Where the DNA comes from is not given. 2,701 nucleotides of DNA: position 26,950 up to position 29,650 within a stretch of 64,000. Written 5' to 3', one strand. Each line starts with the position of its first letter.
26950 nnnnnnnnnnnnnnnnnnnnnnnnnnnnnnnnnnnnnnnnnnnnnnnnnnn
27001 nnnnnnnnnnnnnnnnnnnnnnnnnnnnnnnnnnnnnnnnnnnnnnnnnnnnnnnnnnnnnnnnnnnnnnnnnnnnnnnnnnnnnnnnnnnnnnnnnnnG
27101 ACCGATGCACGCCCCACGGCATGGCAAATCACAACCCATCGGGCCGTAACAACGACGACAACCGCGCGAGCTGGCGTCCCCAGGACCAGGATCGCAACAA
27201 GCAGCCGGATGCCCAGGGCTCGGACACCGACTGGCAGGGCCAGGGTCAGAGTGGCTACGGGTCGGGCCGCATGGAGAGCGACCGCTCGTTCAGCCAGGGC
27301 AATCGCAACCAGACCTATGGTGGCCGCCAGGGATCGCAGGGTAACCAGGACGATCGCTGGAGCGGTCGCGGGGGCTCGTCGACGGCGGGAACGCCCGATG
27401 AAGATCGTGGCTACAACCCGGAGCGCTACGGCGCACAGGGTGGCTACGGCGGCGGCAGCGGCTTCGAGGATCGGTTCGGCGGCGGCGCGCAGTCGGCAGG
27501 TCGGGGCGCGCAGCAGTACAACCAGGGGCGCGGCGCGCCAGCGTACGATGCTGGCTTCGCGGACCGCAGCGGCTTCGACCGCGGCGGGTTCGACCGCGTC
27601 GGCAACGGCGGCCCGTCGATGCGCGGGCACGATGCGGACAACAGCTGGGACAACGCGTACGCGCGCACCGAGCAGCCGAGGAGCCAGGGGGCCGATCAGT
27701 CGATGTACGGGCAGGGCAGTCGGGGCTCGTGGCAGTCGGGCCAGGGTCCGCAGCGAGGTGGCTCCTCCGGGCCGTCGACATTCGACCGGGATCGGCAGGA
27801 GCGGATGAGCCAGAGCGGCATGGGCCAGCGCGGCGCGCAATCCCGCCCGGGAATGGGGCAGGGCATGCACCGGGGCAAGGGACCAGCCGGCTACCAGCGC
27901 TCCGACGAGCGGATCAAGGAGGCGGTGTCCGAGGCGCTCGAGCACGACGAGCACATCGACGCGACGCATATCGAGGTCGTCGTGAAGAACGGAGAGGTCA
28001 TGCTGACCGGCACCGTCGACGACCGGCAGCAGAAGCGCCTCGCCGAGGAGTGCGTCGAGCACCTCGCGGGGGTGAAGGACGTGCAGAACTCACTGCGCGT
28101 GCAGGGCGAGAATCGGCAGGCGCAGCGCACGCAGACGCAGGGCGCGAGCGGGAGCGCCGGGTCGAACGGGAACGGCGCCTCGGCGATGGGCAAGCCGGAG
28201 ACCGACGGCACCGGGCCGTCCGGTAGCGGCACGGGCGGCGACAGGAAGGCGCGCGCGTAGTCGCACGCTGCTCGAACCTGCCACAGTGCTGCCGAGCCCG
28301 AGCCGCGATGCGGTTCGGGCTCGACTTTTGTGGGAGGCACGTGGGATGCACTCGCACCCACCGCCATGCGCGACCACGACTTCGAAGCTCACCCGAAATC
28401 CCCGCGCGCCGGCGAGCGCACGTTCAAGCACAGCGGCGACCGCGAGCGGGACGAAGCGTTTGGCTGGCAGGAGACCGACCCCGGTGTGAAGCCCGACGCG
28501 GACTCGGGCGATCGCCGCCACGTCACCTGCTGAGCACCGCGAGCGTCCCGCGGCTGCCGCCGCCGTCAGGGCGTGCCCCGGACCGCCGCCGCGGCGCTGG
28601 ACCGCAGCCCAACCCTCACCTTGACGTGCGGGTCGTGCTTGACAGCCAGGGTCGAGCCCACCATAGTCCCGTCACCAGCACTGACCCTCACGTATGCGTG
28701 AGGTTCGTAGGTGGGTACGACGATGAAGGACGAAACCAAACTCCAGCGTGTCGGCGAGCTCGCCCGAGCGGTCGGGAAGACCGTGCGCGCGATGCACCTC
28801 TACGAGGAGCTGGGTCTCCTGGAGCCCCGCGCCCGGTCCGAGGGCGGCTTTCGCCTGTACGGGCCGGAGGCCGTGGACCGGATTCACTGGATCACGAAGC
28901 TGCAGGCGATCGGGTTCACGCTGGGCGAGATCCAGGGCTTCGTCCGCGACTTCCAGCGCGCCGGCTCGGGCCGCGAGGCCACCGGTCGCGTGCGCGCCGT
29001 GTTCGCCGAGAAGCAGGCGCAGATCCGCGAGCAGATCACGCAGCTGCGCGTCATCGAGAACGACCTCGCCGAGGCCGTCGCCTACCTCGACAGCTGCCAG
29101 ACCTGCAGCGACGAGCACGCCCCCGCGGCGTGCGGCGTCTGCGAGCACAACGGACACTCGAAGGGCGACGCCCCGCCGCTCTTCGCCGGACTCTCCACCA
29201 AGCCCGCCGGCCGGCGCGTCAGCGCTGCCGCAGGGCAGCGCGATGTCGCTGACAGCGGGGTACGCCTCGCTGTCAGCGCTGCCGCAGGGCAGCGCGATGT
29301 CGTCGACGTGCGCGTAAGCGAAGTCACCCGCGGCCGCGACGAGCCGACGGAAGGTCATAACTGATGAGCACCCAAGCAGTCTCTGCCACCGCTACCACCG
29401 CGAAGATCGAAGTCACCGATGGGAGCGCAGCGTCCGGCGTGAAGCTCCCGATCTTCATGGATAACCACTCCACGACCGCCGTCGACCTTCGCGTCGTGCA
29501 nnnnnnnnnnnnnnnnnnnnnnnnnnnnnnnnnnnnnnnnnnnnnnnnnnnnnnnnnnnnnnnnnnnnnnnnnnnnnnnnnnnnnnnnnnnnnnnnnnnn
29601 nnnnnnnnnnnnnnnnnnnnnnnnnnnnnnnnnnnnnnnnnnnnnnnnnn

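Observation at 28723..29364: MerR-family regulator with a CxxC-x9-CxxC cluster occupies the IscR position of a complete isc operon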

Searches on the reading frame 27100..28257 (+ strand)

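Call 44: search_protein_families(library=pfam, proteins=[window:27100-28257:+], max_evalue=0.01)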
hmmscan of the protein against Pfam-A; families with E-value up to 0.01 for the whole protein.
window:27100-28257:+ (386 aa): 1 family
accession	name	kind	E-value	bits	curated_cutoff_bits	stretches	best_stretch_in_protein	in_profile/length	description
PF04972.22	BON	-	1.2e-19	70.8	27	1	268-335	1-68/69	BON domain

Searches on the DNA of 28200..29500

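Call 70: search_rna_families(source=window, start=28200, end=29500, threshold=evalue, max_evalue=1)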
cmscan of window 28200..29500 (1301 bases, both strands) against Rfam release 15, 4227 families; matches with E-value up to 1: 1.
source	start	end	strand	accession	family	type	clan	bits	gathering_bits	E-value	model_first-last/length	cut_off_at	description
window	29214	29287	+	RF03447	mir-1231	Gene; miRNA;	-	22.1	80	0.2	1-86/86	no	mir-1231 microRNA precursor family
